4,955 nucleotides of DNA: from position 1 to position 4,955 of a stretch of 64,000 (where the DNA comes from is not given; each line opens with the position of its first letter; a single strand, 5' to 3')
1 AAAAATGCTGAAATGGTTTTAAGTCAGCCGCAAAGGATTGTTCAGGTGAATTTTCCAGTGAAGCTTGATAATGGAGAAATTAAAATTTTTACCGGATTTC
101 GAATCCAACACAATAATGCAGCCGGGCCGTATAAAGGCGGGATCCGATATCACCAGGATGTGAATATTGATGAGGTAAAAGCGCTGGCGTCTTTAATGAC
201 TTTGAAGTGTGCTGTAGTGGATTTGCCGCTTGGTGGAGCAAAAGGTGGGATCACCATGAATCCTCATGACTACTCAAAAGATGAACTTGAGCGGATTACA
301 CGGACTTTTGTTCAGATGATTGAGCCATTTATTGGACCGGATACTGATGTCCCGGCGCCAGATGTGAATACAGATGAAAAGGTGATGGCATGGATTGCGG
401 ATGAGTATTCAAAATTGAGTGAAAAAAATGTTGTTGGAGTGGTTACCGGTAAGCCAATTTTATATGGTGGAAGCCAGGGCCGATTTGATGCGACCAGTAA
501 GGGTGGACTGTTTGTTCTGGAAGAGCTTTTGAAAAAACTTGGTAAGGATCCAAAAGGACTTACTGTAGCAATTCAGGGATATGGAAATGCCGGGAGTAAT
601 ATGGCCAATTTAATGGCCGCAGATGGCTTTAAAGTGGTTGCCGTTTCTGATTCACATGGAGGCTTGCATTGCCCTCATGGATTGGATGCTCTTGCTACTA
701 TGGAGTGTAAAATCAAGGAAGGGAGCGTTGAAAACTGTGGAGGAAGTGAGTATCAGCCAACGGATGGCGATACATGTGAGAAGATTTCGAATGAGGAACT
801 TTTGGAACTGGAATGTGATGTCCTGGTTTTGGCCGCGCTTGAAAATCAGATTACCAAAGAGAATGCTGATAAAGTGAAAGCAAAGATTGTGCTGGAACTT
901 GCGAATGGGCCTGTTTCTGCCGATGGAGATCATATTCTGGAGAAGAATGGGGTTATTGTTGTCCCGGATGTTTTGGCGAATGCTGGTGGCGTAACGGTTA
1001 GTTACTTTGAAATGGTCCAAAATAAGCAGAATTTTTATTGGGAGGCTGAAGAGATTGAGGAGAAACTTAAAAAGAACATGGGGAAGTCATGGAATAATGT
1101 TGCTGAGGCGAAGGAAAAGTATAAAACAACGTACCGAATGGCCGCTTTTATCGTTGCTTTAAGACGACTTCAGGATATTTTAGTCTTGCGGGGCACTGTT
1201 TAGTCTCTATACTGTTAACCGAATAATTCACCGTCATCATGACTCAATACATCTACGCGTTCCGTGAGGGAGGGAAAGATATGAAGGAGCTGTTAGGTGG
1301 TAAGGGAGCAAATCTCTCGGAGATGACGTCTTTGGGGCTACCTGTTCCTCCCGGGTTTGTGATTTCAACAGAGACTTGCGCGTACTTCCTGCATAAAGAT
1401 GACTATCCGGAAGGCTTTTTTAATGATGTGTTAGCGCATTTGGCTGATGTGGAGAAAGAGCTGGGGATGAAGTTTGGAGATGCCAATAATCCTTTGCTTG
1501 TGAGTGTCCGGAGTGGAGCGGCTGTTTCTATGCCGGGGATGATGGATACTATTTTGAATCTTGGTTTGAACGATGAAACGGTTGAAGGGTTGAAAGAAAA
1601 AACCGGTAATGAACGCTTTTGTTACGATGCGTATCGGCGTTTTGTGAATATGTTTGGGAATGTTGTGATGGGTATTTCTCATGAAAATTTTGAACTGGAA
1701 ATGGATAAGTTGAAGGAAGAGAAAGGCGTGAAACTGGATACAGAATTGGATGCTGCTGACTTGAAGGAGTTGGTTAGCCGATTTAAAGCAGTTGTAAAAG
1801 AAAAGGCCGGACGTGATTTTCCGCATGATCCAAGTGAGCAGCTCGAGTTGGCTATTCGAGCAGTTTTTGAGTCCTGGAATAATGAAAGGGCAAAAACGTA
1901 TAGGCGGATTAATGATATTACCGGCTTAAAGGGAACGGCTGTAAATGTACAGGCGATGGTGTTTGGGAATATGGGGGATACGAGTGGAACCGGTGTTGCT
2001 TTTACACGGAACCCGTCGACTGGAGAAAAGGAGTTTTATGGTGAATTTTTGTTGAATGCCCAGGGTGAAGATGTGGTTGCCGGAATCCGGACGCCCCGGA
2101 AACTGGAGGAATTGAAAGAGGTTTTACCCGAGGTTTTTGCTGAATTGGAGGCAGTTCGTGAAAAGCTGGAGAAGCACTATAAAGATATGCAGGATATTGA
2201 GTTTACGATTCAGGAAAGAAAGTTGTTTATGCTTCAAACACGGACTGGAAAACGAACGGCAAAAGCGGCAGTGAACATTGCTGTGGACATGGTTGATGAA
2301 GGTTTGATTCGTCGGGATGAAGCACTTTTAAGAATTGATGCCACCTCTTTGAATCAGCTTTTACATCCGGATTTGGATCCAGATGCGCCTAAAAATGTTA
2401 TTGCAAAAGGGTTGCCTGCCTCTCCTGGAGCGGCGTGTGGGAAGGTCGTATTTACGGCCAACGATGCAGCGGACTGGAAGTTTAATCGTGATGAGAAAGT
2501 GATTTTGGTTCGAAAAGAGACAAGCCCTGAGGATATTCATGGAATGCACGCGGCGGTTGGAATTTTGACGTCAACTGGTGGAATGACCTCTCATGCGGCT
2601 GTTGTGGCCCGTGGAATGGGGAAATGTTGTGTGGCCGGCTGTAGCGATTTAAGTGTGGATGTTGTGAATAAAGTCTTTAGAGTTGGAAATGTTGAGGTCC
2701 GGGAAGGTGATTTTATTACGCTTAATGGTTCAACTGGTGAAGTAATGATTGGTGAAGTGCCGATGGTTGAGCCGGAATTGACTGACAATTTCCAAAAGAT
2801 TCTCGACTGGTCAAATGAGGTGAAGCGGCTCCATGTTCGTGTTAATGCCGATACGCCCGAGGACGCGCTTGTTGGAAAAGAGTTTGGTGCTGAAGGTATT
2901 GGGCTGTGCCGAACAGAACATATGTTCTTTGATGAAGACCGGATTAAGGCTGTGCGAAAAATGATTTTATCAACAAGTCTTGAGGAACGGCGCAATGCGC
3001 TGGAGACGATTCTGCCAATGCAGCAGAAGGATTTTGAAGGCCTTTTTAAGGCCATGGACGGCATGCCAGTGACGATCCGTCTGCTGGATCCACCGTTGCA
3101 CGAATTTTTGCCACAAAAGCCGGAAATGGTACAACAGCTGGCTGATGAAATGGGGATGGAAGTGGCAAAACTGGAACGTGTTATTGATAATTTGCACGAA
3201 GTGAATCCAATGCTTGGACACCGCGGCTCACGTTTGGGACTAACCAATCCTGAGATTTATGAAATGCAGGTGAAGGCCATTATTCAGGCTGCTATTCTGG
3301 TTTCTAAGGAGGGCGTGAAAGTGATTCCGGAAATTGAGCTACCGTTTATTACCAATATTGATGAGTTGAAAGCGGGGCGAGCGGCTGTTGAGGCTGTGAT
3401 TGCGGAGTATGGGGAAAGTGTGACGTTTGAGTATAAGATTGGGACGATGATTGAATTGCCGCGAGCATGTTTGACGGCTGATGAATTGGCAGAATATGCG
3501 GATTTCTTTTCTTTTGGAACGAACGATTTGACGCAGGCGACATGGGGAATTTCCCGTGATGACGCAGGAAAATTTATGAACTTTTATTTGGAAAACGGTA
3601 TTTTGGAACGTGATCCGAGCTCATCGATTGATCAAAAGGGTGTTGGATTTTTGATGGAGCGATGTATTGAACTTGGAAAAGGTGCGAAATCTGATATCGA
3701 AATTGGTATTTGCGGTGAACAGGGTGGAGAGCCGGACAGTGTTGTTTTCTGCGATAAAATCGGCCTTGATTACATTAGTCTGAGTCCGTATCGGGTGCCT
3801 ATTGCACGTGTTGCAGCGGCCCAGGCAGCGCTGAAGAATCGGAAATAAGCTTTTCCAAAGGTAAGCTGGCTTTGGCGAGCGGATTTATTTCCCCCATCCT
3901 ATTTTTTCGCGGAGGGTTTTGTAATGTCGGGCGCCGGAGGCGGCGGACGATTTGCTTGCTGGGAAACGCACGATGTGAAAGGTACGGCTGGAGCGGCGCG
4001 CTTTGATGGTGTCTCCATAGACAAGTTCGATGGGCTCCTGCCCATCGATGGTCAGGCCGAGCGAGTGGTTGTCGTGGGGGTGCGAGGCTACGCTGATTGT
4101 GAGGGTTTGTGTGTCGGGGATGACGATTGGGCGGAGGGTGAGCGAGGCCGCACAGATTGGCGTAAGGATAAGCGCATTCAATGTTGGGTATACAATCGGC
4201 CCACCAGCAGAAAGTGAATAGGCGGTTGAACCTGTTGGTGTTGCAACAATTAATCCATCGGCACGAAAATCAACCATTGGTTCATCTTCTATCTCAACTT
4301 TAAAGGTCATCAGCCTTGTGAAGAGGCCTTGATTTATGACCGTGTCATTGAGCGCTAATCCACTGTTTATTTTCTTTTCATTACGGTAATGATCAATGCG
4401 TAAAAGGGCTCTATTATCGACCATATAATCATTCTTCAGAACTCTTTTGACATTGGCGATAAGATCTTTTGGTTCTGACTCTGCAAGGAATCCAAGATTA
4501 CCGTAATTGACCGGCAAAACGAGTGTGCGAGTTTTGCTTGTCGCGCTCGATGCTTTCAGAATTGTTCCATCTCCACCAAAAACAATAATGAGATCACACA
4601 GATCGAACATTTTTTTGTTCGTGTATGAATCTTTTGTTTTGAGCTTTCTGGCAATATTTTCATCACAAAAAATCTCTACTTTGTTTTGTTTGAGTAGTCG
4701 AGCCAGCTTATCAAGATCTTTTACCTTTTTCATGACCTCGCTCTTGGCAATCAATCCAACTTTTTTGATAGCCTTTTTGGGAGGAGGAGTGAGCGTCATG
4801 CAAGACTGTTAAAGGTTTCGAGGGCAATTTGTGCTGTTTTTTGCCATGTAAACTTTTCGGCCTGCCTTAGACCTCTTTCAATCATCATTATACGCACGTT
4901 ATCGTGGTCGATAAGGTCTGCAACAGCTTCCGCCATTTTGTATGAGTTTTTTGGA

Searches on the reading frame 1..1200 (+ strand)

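Call 104: search_protein_families(library=pfam, proteins=[window:1-1200:+], max_evalue=0.00001)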
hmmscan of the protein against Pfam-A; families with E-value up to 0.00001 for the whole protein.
window:1-1200:+ (400 aa): 2 families
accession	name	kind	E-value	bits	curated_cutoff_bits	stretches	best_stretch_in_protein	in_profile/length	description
PF00208.27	ELFV_dehydrog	-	1e-74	251.7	23.4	1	156-398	1-241/241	Glutamate/Leucine/Phenylalanine/Valine dehydrogenase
PF02812.23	ELFV_dehydrog_N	-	8e-58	194.2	25.3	1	10-138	1-129/129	Glu/Leu/Phe/Val dehydrogenase, dimerisation domain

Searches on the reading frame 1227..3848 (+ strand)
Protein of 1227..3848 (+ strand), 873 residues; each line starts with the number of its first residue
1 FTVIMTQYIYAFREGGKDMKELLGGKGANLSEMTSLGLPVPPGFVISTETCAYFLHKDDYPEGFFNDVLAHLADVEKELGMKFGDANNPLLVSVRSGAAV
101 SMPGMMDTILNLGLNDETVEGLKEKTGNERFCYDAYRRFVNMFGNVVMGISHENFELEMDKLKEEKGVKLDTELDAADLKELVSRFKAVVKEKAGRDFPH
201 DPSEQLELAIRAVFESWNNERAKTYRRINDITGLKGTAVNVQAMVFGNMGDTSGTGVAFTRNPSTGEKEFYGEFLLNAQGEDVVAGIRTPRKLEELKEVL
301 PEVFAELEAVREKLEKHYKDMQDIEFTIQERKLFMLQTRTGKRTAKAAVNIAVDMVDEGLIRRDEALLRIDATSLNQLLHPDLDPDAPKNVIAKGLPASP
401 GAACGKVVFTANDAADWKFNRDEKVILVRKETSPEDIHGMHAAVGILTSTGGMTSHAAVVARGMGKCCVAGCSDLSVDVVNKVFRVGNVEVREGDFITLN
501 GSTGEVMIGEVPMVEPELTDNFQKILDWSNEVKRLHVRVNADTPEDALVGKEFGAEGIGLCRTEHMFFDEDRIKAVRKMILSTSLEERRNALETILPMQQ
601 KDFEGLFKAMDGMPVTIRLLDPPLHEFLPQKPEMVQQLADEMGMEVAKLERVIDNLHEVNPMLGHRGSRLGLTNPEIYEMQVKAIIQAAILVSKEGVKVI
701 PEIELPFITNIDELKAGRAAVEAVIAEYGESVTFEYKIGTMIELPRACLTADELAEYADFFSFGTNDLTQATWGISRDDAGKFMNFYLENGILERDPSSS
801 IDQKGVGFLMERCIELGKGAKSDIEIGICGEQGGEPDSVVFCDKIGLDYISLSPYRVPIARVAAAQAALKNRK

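Call 27: search_protein_families(library=pfam, proteins=[window:1227-3848:+], max_evalue=0.001)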
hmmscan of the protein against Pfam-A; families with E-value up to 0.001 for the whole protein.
window:1227-3848:+ (873 aa): 3 families
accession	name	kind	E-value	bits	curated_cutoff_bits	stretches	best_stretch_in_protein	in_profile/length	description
PF02896.24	PEP-utilizers_C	-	9.5e-76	255.2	22.8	1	520-867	5-291/293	PEP-utilising enzyme, PEP-binding domain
PF01326.24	PPDK_N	-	3e-56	191.5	27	3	66-293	79-220/328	Pyruvate phosphate dikinase, AMP/ATP-binding domain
PF00391.29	PEP-utilizers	-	6.9e-25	86.9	23.1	1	422-504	2-72/72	PEP-utilising enzyme, mobile domain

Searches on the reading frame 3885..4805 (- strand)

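Call 104: search_protein_families(library=pfam, proteins=[window:3885-4805:-], max_evalue=0.00001)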
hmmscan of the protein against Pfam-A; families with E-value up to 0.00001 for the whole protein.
window:3885-4805:- (306 aa): 2 families
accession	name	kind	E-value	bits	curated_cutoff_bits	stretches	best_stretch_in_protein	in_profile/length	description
PF20143.4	NAD_kinase_C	-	9.9e-35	119.5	23.7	1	152-280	1-125/126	ATP-NAD kinase C-terminal domain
PF01513.26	NAD_kinase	-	1.8e-15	57.9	25.5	1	16-127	1-130/130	ATP-NAD kinase N-terminal domain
